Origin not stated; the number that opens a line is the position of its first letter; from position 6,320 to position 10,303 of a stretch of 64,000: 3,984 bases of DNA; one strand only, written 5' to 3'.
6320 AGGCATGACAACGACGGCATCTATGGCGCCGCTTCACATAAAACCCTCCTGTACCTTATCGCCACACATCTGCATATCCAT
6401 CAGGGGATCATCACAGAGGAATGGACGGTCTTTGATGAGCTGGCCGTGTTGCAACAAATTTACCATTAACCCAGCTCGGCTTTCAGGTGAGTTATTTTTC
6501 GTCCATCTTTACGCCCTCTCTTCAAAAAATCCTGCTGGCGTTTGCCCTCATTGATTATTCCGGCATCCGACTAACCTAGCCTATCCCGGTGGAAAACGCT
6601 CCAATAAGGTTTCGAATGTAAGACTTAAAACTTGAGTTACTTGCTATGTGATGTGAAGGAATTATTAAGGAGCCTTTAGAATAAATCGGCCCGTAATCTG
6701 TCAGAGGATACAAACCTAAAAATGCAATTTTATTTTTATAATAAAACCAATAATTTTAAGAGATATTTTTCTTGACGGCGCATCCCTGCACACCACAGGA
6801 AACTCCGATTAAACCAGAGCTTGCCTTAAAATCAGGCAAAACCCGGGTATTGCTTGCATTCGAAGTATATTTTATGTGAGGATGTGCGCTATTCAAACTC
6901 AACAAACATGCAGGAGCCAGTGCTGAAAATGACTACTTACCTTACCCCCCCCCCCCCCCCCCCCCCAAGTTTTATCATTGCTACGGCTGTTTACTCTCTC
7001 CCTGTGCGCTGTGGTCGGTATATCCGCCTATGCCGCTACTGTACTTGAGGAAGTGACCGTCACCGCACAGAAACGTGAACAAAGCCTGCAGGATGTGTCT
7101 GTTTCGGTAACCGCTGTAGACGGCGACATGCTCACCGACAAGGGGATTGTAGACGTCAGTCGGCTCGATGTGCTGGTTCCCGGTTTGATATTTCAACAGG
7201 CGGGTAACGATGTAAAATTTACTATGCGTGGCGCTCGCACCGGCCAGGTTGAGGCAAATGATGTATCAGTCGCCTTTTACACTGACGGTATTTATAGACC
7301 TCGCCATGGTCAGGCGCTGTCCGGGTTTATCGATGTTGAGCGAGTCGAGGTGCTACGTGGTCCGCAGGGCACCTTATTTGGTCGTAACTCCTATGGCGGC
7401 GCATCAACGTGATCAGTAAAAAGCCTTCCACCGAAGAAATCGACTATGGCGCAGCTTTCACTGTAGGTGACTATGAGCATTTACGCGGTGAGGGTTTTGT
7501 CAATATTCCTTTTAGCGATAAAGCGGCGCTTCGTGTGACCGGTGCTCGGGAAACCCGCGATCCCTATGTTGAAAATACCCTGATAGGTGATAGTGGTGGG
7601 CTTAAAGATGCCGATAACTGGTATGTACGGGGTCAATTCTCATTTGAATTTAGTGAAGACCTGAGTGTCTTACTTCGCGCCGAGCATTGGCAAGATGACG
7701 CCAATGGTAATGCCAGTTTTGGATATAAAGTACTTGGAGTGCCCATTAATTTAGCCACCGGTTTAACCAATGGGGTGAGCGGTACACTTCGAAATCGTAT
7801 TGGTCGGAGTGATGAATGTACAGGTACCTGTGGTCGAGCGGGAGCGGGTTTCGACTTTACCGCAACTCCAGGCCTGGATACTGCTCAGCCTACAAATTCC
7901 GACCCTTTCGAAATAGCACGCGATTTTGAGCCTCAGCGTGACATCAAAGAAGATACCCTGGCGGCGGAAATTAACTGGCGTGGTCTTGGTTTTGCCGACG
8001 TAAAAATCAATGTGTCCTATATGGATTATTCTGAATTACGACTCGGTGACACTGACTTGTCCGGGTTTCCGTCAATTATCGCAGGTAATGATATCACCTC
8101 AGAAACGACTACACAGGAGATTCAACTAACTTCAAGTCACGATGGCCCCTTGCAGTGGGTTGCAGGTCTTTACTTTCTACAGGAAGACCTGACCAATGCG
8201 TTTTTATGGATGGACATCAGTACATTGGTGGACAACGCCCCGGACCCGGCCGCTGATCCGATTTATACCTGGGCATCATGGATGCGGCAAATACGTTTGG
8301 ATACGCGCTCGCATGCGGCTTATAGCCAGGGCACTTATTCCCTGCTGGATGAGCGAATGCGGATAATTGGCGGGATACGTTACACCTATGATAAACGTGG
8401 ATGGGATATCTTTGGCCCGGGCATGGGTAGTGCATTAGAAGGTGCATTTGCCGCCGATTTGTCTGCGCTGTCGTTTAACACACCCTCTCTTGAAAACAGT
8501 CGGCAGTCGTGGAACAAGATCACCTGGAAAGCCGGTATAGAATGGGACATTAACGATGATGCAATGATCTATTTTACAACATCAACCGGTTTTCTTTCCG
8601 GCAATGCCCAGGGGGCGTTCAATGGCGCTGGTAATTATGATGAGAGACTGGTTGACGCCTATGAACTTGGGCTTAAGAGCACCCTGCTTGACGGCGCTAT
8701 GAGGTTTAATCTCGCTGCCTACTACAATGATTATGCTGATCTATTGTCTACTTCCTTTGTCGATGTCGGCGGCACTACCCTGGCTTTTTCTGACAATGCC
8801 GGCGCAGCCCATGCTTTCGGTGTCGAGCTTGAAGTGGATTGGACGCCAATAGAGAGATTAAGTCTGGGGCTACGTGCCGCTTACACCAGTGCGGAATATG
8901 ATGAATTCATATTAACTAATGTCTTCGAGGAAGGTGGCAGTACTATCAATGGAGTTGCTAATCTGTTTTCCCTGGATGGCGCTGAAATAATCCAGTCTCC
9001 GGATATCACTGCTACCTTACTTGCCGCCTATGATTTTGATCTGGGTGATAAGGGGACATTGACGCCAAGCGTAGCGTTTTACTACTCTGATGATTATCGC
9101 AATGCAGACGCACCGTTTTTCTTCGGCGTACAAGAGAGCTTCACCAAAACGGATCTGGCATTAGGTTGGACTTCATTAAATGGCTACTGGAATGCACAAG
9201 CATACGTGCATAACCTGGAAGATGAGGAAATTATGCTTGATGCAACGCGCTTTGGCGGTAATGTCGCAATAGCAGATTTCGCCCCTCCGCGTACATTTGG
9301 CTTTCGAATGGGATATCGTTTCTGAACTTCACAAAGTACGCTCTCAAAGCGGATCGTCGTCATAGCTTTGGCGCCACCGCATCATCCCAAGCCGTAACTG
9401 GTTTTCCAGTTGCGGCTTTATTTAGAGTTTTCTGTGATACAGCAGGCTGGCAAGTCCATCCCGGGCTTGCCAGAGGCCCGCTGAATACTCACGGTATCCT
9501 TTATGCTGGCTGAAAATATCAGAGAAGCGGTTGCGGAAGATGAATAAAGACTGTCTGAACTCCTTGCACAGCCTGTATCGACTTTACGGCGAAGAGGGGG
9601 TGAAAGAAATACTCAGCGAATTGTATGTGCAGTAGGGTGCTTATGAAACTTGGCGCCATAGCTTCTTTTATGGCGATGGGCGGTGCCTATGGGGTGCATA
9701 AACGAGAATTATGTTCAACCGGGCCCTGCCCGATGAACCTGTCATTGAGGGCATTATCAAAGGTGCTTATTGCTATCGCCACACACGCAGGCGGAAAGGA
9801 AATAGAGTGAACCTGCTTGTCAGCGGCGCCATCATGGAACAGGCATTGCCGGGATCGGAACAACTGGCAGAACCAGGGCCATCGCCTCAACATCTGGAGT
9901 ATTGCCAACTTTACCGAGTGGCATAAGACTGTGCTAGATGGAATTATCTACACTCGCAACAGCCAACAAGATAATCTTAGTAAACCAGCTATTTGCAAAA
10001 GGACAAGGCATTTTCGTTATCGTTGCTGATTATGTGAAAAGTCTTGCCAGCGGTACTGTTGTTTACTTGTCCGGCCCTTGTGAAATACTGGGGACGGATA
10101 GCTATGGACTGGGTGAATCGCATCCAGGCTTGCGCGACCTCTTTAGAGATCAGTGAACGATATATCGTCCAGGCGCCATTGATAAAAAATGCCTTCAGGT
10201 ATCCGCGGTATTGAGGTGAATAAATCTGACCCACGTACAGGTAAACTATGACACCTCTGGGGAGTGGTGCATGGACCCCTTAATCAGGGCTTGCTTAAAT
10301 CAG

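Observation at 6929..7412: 22-nt poly-C tract at codon 7 of a TonB-dependent receptor puts the gene out of frame: candidate slipped-strand phase-variation switch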

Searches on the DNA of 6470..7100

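Call 55: search_rna_families(source=window, start=6470, end=7100, threshold=evalue, max_evalue=1)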
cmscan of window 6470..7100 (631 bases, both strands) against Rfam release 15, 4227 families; matches with E-value up to 1: 0.
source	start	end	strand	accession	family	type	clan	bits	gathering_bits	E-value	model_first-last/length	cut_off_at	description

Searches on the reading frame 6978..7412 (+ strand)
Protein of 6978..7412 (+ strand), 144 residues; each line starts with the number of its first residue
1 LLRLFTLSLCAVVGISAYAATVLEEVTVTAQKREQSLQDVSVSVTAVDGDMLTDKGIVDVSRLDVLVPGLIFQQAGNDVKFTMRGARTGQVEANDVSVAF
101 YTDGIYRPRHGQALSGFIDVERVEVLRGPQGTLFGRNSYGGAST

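Call 7: search_protein_families(library=pfam, proteins=[window:6978-7412:+])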
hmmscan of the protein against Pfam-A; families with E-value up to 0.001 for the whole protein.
window:6978-7412:+ (144 aa): 1 family
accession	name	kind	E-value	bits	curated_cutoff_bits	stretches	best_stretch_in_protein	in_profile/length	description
PF07715.20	Plug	-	3.5e-13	50.4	23.9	1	37-142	2-107/107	TonB-dependent Receptor Plug Domain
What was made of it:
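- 6966..7412 (+): Receptor frame, part 1: Q-V-L-S-L-L-R, hydrophobic core, AYA|A predicted cleavage site, TonB box and Plug domain. It ends at TGA 7410-7412 because of the second frameshift. Pfam Plug E=3.5e-13 (call 7).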

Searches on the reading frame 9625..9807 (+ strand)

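Call 32: search_protein_families(library=pfam, max_evalue=0.1, proteins=[window:9625-9807:+])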
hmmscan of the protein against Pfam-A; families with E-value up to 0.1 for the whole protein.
window:9625-9807:+ (61 aa): 1 family
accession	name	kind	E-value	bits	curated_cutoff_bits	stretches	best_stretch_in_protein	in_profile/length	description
PF09918.14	DUF2148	-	0.079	13.4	25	1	2-60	5-64/68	Uncharacterized protein containing a ferredoxin domain (DUF2148)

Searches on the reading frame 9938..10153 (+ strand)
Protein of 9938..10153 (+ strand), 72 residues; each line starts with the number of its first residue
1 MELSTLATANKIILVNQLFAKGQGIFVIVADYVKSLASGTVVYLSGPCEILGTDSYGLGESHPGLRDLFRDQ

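Call 32: search_protein_families(library=pfam, max_evalue=0.1, proteins=[window:9938-10153:+])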
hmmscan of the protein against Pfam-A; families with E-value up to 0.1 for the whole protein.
window:9938-10153:+ (72 aa): 0 families

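Call 34: search_solved_structures(query=window:9938-10153:+, max_evalue=1, show_alignments=1)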
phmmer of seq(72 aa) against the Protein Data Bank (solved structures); distinct sequences matched with E-value up to 1: 1.
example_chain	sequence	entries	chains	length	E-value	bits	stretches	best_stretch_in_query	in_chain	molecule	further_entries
5xpb_A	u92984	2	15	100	0.24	15.1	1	13-55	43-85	DNAation factor-related protein 4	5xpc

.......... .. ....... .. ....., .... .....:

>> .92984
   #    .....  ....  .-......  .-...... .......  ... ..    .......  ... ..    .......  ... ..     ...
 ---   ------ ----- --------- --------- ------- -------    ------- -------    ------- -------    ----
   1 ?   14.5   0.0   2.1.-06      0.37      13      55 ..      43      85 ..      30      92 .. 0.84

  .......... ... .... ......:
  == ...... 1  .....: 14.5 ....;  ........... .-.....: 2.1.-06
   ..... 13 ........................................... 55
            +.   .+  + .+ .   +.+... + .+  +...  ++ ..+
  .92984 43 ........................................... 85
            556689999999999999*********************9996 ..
